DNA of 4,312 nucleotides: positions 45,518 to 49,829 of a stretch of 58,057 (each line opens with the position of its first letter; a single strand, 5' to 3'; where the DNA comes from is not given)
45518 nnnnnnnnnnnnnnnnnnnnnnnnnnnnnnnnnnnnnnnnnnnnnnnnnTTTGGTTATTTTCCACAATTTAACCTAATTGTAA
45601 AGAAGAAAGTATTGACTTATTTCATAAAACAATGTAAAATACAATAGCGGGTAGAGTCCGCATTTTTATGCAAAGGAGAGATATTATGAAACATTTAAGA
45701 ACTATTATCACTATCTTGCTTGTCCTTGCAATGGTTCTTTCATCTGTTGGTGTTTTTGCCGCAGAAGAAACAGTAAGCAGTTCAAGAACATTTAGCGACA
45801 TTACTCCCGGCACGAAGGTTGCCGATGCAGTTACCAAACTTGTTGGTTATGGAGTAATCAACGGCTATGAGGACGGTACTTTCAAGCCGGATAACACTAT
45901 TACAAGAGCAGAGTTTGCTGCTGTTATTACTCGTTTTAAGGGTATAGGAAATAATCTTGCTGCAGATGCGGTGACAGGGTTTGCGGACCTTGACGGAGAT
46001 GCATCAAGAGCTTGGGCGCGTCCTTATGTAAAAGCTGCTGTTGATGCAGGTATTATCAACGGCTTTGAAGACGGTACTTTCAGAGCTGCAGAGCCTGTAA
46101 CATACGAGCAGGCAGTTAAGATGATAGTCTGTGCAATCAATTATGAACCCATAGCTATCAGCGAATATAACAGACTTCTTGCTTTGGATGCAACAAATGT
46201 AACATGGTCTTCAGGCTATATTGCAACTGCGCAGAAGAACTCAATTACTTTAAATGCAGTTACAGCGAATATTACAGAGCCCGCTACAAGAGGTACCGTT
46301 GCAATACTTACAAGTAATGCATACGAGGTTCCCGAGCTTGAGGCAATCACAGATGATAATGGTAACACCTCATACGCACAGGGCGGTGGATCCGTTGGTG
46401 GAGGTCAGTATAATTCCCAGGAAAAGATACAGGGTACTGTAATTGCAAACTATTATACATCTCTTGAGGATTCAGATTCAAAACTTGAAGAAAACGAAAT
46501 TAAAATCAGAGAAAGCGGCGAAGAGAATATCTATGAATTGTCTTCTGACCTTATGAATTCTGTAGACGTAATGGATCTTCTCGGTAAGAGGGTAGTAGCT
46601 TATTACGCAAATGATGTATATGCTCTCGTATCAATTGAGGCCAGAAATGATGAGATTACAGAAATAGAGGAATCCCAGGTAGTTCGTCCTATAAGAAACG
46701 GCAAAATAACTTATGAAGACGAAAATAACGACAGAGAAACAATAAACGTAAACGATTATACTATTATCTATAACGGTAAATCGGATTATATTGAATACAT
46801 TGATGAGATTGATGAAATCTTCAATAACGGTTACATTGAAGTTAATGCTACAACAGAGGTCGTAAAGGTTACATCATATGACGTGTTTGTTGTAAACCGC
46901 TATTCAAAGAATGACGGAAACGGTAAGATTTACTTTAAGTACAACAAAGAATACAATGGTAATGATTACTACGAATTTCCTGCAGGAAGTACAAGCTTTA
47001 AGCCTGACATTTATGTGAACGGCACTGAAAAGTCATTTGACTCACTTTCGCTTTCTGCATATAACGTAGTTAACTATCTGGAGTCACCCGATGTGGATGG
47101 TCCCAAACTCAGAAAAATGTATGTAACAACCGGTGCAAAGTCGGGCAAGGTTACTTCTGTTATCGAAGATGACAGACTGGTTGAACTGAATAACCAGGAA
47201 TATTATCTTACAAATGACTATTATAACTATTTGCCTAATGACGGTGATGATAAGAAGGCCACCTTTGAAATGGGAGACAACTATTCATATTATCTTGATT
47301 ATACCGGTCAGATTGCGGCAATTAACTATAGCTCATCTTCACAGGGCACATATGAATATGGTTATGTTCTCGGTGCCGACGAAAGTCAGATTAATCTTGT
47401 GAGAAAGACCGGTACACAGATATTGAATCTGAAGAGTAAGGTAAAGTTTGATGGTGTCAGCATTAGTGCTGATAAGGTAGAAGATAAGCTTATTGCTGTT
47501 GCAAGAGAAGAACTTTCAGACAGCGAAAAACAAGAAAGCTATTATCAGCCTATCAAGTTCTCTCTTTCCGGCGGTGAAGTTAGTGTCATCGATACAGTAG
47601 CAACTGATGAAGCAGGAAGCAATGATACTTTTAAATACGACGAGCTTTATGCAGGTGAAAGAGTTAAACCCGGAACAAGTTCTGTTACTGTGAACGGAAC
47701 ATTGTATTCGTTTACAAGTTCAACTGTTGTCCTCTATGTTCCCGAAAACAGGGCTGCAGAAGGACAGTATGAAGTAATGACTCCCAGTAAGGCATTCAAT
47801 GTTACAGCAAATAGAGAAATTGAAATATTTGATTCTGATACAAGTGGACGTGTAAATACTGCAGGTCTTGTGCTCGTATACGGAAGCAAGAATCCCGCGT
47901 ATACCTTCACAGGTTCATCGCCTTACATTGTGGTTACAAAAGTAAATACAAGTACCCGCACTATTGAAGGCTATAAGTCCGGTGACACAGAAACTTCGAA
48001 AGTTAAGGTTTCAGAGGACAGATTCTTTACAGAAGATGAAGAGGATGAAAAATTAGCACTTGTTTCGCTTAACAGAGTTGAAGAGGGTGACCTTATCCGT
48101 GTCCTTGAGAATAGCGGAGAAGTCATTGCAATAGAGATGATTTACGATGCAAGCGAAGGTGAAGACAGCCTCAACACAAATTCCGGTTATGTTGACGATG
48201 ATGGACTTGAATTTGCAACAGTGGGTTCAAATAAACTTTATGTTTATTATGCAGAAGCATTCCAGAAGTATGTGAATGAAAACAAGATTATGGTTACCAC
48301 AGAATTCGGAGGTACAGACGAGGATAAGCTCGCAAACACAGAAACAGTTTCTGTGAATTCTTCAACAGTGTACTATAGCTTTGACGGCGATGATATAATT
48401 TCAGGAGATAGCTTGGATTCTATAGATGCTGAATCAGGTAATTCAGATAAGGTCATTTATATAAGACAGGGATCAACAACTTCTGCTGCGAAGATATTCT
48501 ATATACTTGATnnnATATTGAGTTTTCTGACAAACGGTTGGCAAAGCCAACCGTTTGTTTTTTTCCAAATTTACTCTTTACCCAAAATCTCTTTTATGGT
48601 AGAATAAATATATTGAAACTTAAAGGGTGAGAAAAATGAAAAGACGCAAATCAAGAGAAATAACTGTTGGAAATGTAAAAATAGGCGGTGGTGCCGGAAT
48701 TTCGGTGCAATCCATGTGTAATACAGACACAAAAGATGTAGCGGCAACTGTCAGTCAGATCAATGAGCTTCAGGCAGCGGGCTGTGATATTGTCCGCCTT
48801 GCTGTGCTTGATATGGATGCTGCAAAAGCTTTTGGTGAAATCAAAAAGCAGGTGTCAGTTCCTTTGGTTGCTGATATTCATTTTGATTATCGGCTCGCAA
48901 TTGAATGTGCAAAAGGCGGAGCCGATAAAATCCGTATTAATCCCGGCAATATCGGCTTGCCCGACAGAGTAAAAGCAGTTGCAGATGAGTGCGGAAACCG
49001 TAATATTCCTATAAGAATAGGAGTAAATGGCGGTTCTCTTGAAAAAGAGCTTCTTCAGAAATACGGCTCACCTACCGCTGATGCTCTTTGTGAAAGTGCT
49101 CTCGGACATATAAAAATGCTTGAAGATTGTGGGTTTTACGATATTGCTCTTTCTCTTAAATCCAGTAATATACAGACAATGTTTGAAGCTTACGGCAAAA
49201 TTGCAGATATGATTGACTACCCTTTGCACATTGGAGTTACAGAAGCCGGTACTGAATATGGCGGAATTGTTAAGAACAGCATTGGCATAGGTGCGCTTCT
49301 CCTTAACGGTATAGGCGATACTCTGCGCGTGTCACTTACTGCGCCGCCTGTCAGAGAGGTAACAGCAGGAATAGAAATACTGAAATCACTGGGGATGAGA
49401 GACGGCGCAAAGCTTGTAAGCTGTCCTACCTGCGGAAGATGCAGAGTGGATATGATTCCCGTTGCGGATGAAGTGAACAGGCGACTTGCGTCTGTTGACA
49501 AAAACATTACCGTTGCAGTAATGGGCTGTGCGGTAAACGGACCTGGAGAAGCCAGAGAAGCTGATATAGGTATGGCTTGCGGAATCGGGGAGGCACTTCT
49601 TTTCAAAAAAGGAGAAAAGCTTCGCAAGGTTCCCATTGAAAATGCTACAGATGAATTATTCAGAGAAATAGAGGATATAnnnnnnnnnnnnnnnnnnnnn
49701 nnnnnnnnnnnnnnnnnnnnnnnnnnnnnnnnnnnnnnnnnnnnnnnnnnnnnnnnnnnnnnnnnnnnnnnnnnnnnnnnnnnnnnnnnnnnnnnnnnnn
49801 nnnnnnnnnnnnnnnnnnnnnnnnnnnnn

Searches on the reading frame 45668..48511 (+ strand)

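Call 28: search_protein_families(library=pfam, proteins=[window:45668-48511:+], max_evalue=0.00001)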
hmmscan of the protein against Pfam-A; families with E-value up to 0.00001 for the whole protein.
window:45668-48511:+ (948 aa): 1 family
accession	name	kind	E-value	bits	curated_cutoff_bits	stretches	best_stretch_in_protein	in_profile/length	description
PF00395.25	SLH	-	3.3e-27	94.6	20.8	2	41-84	1-44/44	S-layer homology domain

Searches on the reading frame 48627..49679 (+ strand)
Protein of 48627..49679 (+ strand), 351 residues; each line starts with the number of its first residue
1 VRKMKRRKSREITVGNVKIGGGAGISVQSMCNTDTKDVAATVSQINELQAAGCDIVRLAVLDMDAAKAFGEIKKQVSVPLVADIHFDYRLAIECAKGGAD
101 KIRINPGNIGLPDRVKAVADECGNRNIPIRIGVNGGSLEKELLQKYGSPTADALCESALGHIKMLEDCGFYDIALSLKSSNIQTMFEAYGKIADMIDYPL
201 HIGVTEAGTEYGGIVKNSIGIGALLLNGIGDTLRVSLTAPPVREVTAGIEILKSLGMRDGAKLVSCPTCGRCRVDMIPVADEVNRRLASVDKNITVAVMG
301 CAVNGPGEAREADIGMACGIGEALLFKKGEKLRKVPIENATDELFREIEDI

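Call 28: search_protein_families(library=pfam, proteins=[window:48627-49679:+], max_evalue=0.00001)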
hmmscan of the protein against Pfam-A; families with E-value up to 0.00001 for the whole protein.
window:48627-49679:+ (351 aa): 1 family
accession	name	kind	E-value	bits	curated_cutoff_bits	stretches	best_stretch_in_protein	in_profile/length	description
PF04551.19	GcpE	-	2.6e-146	487.5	32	1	10-349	2-342/343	GcpE protein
